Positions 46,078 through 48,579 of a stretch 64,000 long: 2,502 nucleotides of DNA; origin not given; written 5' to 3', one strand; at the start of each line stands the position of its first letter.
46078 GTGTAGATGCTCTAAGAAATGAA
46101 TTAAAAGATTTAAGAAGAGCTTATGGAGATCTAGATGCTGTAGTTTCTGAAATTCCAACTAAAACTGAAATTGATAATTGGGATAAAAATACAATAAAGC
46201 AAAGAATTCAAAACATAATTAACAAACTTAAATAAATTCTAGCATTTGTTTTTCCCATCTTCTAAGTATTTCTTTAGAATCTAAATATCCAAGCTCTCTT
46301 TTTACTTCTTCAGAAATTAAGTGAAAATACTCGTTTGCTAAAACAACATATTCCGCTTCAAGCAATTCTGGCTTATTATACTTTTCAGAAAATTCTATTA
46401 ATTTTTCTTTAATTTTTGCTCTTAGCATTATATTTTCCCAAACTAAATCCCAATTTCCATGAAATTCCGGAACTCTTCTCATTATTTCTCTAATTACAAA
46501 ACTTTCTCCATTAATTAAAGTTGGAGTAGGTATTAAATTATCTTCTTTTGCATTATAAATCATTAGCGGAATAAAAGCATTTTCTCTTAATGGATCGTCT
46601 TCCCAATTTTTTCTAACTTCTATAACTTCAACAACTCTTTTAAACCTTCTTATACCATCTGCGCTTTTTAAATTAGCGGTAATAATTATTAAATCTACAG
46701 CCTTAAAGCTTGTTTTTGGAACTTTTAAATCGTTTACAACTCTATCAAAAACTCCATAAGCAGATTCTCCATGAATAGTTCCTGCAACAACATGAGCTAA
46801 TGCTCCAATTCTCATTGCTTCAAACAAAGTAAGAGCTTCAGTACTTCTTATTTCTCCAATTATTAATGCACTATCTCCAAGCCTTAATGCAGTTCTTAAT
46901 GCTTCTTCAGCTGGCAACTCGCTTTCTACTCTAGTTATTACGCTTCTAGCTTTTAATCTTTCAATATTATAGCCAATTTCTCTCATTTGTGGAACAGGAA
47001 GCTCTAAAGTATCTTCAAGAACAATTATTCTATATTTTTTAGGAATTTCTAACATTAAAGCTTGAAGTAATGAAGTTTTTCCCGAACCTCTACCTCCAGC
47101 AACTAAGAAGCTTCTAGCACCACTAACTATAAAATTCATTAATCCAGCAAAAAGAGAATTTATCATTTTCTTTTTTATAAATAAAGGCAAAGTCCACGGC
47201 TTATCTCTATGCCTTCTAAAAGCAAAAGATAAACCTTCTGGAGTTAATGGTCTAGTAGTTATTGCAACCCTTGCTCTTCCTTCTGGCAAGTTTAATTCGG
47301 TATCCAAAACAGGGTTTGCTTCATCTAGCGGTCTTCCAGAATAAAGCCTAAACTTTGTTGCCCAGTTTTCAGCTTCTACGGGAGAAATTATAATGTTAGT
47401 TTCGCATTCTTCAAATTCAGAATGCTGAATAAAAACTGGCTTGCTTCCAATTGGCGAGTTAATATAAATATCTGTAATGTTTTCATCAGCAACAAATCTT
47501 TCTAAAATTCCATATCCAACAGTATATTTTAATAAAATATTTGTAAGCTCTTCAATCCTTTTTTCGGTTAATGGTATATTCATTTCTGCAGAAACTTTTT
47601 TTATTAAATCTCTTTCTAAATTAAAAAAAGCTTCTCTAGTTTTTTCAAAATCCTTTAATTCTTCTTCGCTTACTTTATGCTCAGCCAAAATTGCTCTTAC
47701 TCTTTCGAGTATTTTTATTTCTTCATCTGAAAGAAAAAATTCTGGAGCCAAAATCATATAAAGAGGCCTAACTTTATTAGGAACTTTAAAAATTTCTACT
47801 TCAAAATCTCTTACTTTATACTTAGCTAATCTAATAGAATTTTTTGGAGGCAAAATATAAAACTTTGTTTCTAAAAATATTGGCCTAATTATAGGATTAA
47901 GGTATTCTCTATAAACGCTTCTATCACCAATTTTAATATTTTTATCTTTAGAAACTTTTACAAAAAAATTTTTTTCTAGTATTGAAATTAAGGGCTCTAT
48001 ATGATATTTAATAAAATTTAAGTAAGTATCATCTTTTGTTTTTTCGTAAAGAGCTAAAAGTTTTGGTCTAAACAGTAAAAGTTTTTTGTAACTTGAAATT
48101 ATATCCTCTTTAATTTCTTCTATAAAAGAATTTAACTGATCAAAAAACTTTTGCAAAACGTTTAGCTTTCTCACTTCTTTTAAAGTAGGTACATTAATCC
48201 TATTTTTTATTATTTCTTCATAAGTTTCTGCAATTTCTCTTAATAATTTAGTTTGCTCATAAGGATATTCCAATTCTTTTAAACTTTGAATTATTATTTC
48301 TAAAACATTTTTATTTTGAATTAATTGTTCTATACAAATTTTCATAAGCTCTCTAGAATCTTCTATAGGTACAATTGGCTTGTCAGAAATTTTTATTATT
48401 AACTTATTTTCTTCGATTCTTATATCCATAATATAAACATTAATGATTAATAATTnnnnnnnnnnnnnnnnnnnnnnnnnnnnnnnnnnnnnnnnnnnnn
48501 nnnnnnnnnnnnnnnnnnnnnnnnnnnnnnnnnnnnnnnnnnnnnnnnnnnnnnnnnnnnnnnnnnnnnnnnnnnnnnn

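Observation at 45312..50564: FlaI/VirB11-like ATPase cluster with three paralogous small polytopic membrane proteins and two coiled-coil proteins, but no recognizable platform protein or pilins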

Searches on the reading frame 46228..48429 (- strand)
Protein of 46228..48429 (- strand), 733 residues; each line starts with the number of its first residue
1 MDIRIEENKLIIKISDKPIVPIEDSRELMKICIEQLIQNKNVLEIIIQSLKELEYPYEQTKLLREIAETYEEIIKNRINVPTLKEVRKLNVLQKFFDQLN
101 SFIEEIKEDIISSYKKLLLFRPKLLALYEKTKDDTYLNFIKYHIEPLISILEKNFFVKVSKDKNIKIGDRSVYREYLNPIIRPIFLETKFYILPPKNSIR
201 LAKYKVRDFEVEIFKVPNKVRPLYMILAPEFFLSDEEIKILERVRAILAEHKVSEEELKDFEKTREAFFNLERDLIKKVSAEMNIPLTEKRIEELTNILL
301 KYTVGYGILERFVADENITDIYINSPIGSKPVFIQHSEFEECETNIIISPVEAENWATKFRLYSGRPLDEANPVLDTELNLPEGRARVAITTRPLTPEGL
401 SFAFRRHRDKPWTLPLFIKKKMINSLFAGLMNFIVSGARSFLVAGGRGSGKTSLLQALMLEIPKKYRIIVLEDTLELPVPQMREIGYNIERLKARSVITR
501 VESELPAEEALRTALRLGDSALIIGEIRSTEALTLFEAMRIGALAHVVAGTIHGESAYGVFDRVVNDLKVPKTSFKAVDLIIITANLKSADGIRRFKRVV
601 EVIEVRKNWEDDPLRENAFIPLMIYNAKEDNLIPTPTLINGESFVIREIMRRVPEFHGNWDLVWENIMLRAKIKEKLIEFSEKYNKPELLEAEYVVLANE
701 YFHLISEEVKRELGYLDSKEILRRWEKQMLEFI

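Call 3: search_protein_families(library=pfam, proteins=[window:46228-48429:-], max_evalue=0.1)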
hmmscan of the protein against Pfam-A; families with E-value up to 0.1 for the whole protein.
window:46228-48429:- (733 aa): 10 families
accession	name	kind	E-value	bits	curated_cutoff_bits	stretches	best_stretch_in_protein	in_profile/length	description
PF00437.27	T2SSE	-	8.4e-19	67.9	24.9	1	379-576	85-266/370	Type II/IV secretion system protein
PF13191.12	AAA_16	-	1.5e-05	26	32.6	1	423-539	9-120/167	AAA ATPase domain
PF06414.18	Zeta_toxin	-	0.0013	18.7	22.3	1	441-567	19-147/199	Zeta toxin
PF24389.1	ORC-CDC6-like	-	0.01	15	27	1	424-461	17-55/571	ORC-CDC6-like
PF12775.13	AAA_7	-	0.015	15.3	25.8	1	430-470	25-66/181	P-loop containing dynein motor region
PF13401.12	AAA_22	-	0.018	15.8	27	1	437-527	4-93/130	AAA domain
PF04665.18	Pox_A32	-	0.019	14.9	22.8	1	443-471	18-46/242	Poxvirus A32 protein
PF13555.12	AAA_29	-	0.04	14.1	27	1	437-459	23-43/61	P-loop containing region of AAA domain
PF01580.24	FtsK_SpoIIIE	-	0.072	13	24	0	439-461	40-62/221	FtsK/SpoIIIE family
PF00270.35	DEAD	-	0.088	13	26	0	436-501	13-83/167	DEAD/DEAH box helicase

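Call 4: search_protein_families(library=ncbifam, proteins=[window:46228-48429:-], max_evalue=0.1)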
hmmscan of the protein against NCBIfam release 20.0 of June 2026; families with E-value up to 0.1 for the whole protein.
window:46228-48429:- (733 aa): 17 families
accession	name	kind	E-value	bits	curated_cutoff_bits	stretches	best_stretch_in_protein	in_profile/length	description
NF058587.1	archaellum_moto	equivalog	1.4e-41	142.9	550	1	224-679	54-501/527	archaellum flagellar ATPase motor FlaI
TIGR03819.1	heli_sec_ATPase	hypoth_equivalog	1.2e-36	126.6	373.15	1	275-564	21-297/340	TadA family conjugal transfer-associated ATPase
TIGR02782.1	TrbB_P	equivalog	5.8e-23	81.6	304.55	1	311-605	16-296/303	P-type conjugative transfer ATPase TrbB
NF053672.1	bindosome_BasE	exception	1.4e-22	80.1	1000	1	201-605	41-430/512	bindosome assembly system ATPase subunit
TIGR02788.1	VirB11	equivalog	3.9e-22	78.7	249.95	2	430-569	136-267/308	P-type DNA transfer ATPase VirB11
NF010469.0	PRK13894.1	subfamily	4.2e-16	59.2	508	1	348-585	62-285/320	conjugal transfer ATPase TrbB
NF010425.0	PRK13851.1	equivalog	3.1e-13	49.3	461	1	428-609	152-325/344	type IV secretion system protein VirB11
NF010407.0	PRK13833.1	subfamily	4.7e-13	49.2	499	1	369-606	78-301/323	conjugal transfer protein TrbB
NF041000.1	ATPase_ComGA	equivalog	4.8e-12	45.4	300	1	441-582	131-259/267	competence type IV pilus ATPase ComGA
TIGR01420.1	pilT_fam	subfamily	2.7e-10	40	319.1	1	441-566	125-241/343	PilT/PilU family type 4a pilus ATPase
NF010475.0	PRK13900.1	equivalog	1.4e-09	37.4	389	1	416-557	142-272/333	type IV secretion system ATPase VirB11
TIGR02533.1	type_II_gspE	equivalog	4.1e-07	29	630.25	1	432-565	237-357/486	type II secretion system ATPase GspE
TIGR02525.1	plasmid_TraJ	equivalog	2.6e-06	26.7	368.3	1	441-598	152-309/372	plasmid transfer ATPase TraJ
NF007755.0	PRK10436.1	equivalog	3.2e-06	26.1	617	1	441-573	222-340/465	type II secretion system protein GspE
TIGR02524.1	dot_icm_DotB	equivalog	0.0016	17.8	463.3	1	429-580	125-272/358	Dot/Icm type IV secretion system ATPase DotB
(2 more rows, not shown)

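Call 7: find_homologous_proteins(query=window:46228-48429:-, max_evalue=0.00001)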
Query window:46228-48429:- (733 aa): 4123 proteins with E <= 0.00001 among 8000 candidates; the best 120 are listed.
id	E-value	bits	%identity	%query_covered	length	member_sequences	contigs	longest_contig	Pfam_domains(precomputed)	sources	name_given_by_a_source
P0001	0.0e+0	1590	100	100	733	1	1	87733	PF00437.27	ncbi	ncbi:MAG: ATPase, T2SS/T4P/T4SS family [Candidatus Aenigmatarchaeota archaeon]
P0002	0.0e+0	1328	81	100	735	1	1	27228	PF00437.27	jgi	jgi:type IV secretory pathway ATPase VirB11/archaellum biosynthesis ATPase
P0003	0.0e+0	1322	82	100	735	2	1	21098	PF00437.27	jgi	-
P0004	0.0e+0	1320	82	100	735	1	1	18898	PF00437.27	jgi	jgi:type IV secretory pathway ATPase VirB11/archaellum biosynthesis ATPase/uncharacterized protein Y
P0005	0.0e+0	1319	81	100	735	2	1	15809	PF00437.27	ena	-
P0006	0.0e+0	1319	81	100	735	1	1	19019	PF00437.27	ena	-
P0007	0.0e+0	1314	81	100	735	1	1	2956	PF00437.27,PF13191.13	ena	-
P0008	0.0e+0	1314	81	100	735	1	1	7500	PF00437.27,PF13191.13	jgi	jgi:type IV secretory pathway ATPase VirB11/archaellum biosynthesis ATPase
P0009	0.0e+0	1311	81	100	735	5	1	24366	PF00437.27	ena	-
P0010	0.0e+0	1305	80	100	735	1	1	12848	PF00437.27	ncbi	-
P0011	0.0e+0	1116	69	100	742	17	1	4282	PF00437.27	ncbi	ncbi:MAG: type II/IV secretion system ATPase subunit [Nanopusillaceae archaeon]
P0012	0.0e+0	1103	68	100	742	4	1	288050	PF00437.27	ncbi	ncbi:MAG: type II/IV secretion system ATPase subunit [Candidatus Aenigmatarchaeota archaeon]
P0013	0.0e+0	1069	62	65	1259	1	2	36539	PF00437.27,PF14528.12,PF14890.12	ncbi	ncbi:MAG: ATPase, T2SS/T4P/T4SS family [Candidatus Aenigmatarchaeota archaeon]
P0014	0.0e+0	1051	67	100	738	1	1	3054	PF00437.27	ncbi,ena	-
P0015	2.5e-287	973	73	81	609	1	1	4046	PF00437.27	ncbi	ncbi:MAG: type II/IV secretion system ATPase subunit, partial [Candidatus Aenigmatarchaeota archaeon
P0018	4.0e-270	916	59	99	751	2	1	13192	PF00437.27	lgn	-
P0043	1.3e-243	829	54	98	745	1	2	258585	PF00437.27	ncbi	ncbi:MAG: type II/IV secretion system ATPase subunit [Candidatus Aenigmatarchaeota archaeon]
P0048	3.9e-243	827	54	96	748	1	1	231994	PF00437.27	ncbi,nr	ncbi:hypothetical protein A3K63_01335 [Candidatus Micrarchaeota archaeon RBG_16_49_10]|nr:MAG: hypot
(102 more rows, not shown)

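Call 8: find_encoding_contigs(protein=P0012, flank=8000, max_places=2)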
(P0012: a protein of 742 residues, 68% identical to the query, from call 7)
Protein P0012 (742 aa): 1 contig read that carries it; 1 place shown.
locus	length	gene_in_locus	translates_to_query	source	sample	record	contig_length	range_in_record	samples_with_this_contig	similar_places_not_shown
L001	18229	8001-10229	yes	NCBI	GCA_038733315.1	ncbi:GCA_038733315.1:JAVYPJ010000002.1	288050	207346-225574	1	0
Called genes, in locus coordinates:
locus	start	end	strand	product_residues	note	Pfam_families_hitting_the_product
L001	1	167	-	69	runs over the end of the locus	PF01199:Ribosomal_L34e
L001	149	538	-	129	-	-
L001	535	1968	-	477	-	PF00344:SecY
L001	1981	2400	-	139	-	PF00828:Ribosomal_L27A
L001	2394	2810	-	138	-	PF02308:MgtC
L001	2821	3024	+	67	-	PF00125:Histone, PF00808:CBFD_NFYB_HMF, PF02969:TAF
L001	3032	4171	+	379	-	PF00579:tRNA-synt_1b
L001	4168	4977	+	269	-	PF00149:Metallophos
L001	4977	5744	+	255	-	PF00590:TP_methylase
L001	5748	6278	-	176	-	-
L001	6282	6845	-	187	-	-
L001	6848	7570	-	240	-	-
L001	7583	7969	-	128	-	-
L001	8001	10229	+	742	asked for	PF00437:T2SSE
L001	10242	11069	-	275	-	-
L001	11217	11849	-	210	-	PF05916:Sld5, PF22090:Gins51_C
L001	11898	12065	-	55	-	PF01667:Ribosomal_S27e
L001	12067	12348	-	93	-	PF00935:Ribosomal_L44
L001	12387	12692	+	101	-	PF01868:RNase_P-MRP_p29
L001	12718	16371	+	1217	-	PF17915:zf_Rg, PF04851:ResIII, PF00270:DEAD, PF00271:Helicase_C (faint), PF01751:Toprim, PF01131:Topoisom_bac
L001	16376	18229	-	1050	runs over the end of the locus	PF01326:PPDK_N, PF00391:PEP-utilizers, PF02896:PEP-utilizers_C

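Call 9: find_encoding_contigs(protein=P0043, flank=8000, max_places=2)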
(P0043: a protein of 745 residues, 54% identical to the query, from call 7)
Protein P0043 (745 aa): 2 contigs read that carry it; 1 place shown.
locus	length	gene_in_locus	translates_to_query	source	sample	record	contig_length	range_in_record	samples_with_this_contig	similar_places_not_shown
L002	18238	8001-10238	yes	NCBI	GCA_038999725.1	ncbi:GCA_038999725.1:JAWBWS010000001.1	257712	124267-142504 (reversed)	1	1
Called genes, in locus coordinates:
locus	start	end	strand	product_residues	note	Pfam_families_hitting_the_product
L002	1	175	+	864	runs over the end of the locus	PF03477:ATP-cone, PF00317:Ribonuc_red_lgN, PF02867:Ribonuc_red_lgC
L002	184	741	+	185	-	PF02572:CobA_CobO_BtuR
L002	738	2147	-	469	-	PF01406:tRNA-synt_1e, PF09334:tRNA-synt_1g, PF00133:tRNA-synt_1, PF09334:tRNA-synt_1g, PF01921:tRNA-synt_1f (weak), PF09190:DALR_2, PF23493:CysS_C (weak)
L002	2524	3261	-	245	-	-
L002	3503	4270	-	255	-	PF25133:TYW2_N_2, PF02475:TRM5-TYW2_MTfase, PF05175:MTS (weak), PF09445:Methyltransf_15 (weak)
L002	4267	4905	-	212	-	PF00481:PP2C (faint), PF13672:PP2C_2, PF07228:SpoIIE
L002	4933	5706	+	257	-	PF00590:TP_methylase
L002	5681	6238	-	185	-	-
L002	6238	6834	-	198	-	-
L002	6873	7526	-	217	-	-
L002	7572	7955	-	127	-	-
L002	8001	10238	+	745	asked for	PF00437:T2SSE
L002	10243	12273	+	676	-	-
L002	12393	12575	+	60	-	-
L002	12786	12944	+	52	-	-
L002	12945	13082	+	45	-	-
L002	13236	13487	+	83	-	-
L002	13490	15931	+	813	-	-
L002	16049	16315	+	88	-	-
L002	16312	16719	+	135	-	-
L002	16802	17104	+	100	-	-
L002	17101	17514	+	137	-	-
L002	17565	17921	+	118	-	-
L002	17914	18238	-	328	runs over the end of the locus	-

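Call 10: find_encoding_contigs(protein=P0048, flank=8000, max_places=2)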
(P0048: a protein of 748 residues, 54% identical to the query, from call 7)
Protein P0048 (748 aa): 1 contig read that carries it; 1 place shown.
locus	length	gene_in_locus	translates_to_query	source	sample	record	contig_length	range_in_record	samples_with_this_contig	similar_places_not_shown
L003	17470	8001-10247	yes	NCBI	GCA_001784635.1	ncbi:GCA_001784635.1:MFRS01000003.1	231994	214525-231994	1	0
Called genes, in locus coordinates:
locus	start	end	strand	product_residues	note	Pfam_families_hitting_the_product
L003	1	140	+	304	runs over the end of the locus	PF00152:tRNA-synt_2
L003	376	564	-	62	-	-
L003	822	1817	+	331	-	PF01594:AI-2E_transport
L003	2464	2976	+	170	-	PF09335:VTT_dom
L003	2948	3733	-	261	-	PF25133:TYW2_N_2 (weak), PF02475:TRM5-TYW2_MTfase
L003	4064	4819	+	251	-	PF00590:TP_methylase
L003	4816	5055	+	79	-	PF04010:DUF357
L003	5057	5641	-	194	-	-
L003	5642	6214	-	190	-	-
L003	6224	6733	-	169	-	-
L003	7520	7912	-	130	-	-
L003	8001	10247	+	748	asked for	PF00437:T2SSE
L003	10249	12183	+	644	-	-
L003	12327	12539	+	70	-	-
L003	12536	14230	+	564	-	-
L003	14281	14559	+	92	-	-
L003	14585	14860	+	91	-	-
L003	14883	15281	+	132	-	-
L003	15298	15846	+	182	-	-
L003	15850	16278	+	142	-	-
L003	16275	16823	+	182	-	-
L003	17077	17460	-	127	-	-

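Call 11: search_protein_families(library=pfam, proteins=[L002:10243-12273:+, L003:10249-12183:+, L002:13490-15931:+, L003:12536-14230:+, L001:10242-11069:-, L002:5681-6238:-, L002:6238-6834:-, L002:6873-7526:-, L002:7572-7955:-], max_evalue=0.1)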
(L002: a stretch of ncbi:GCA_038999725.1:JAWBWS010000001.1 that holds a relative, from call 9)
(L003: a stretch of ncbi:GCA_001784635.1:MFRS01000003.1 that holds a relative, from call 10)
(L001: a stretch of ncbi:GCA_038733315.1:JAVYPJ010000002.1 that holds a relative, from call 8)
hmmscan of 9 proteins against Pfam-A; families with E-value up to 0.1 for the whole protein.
L002:10243-12273:+ (676 aa): 1 family
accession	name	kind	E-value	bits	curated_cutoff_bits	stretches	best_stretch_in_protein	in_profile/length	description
PF00482.28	T2SSF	-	0.0047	17.3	25.2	1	427-546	3-113/125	Type II secretion system (T2SS), protein F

L003:10249-12183:+ (644 aa): 2 families
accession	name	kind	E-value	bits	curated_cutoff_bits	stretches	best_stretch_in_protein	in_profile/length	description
PF20990.2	DUF2207_C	-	0.0016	18.6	33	1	171-297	69-191/247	Predicted membrane protein (DUF2207) C-terminal domain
PF00482.28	T2SSF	-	0.083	13.3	25.2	1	130-258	4-124/125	Type II secretion system (T2SS), protein F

L002:13490-15931:+ (813 aa): 0 families

L003:12536-14230:+ (564 aa): 0 families

L001:10242-11069:- (275 aa): 4 families
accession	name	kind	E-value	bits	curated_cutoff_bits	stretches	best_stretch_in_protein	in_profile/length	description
PF22990.1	ABHD16_N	-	0.0029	18.1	27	1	141-221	40-123/125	Phosphatidylserine Lipase ABHD16 N-terminal domain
PF01277.22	Oleosin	-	0.015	15.5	25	1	149-215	45-111/113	Oleosin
PF12046.13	CCB1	-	0.087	12.7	25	0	129-201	69-140/168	Cofactor assembly of complex C subunit B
PF25450.1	Rab11-FIP3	-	0.088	13.5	31.9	0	204-270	32-101/125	Rab11-FIP3-like domain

L002:5681-6238:- (185 aa): 1 family
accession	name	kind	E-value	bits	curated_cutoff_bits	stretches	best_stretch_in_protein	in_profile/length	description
PF25592.1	DUF7937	-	0.011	15.1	31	1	119-183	145-200/402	Domain of unknown function (DUF7937)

L002:6238-6834:- (198 aa): 0 families

L002:6873-7526:- (217 aa): 24 families
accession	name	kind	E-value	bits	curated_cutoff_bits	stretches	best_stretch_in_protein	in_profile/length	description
PF23991.1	DUF7310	-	0.00051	20.9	40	1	164-212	25-72/83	Coiled-coil region of unknown function (DUF7310)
PF04513.17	Baculo_PEP_C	-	0.00099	19.6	38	1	122-206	44-118/140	Baculovirus polyhedron envelope protein, PEP, C terminus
PF23005.1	DUF7032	-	0.002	18.3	27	0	129-160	15-47/115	Domain of unknown function (DUF7032)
PF21982.2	RecX_HTH1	-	0.0042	17.5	26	1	24-50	9-35/40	RecX, first three-helix domain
PF04108.17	ATG17_like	-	0.0042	17.1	43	1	120-206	205-294/355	Autophagy protein ATG17-like domain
PF04426.17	Bul1_C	-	0.0064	16.4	24.2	1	109-164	60-116/272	Bul1 C terminus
PF05911.16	FPP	-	0.0077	15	40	1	122-195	712-781/871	Filament-like plant protein, long coiled-coil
PF03961.19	FapA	-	0.01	15.9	31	1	121-195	154-229/272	Flagellar Assembly Protein A beta solenoid domain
PF05859.17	Mis12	-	0.011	15.9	25.7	1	121-215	117-197/231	Mis12 protein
PF25541.1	TBCA_PH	-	0.012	15.8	27.8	0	121-165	76-120/139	PH domain-containing proteins, TBCA domain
PF25443.1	ANG-1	-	0.018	15.7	28.5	0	180-216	32-68/105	ANG-1-like domain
PF17279.8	DUF5344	-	0.022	15.7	27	1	134-208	3-79/87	Family of unknown function (DUF5344)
PF10046.14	BLOC1_2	-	0.022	15.5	33.4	0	108-166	19-77/96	Biogenesis of lysosome-related organelles complex-1 subunit 2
PF05377.16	FlaC_arch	-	0.027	15.3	27.8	0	124-158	1-35/55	Flagella accessory protein C (FlaC)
PF16740.10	SKA2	-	0.031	14.5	30.1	1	138-189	46-96/110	Spindle and kinetochore-associated protein 2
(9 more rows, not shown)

L002:7572-7955:- (127 aa): 29 families (the best 25 are shown)
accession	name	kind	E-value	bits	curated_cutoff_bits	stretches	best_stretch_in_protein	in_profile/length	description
PF12495.13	Vip3A_N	-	0.00061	20.2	25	1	8-88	78-157/177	Vegetative insecticide protein 3A N terminal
PF06419.17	COG6_N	-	0.00086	19.9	27.4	1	46-123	37-112/114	Conserved oligomeric complex COG6, N-terminal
PF07889.17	DUF1664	-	0.00089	19.7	34.6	1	7-83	49-121/124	Protein of unknown function (DUF1664)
PF23991.1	DUF7310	-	0.0012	19.8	40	1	13-47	26-60/83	Coiled-coil region of unknown function (DUF7310)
PF04513.17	Baculo_PEP_C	-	0.0016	18.9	38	1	10-88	38-124/140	Baculovirus polyhedron envelope protein, PEP, C terminus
PF14584.11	DUF4446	-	0.0024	18.3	27.4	1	52-104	41-93/150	Protein of unknown function (DUF4446)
PF06825.17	HSBP1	-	0.0024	18.1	28.6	0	11-30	21-40/51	Heat shock factor binding protein 1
PF05531.17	NPV_P10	-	0.0053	17.7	29.8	1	26-77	13-63/75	Nucleopolyhedrovirus P10 protein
PF01601.21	CoV_S2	-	0.0096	15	40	1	19-85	212-278/521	Coronavirus spike glycoprotein S2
PF14712.11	Snapin_Pallidin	-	0.0098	16.8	29.6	0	10-45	48-83/89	Snapin/Pallidin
PF19111.5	DUF5798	-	0.015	16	27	0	42-95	15-68/89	Family of unknown function (DUF5798)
PF04136.21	COG3_N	-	0.017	15.5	27.9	1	45-115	14-85/147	Conserved oligomeric Golgi complex subunit 3, N-terminal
PF09762.14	CCDC93_CC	-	0.017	14.6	30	1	11-126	100-211/429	CCDC93 coiled-coil domain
PF09763.15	Sec3_CC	-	0.019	15.3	27.1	1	34-100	6-70/133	Exocyst complex component Sec3, coiled-coil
PF13012.11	MitMem_reg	-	0.019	15.3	26.6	0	40-86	15-62/113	Maintenance of mitochondrial structure and function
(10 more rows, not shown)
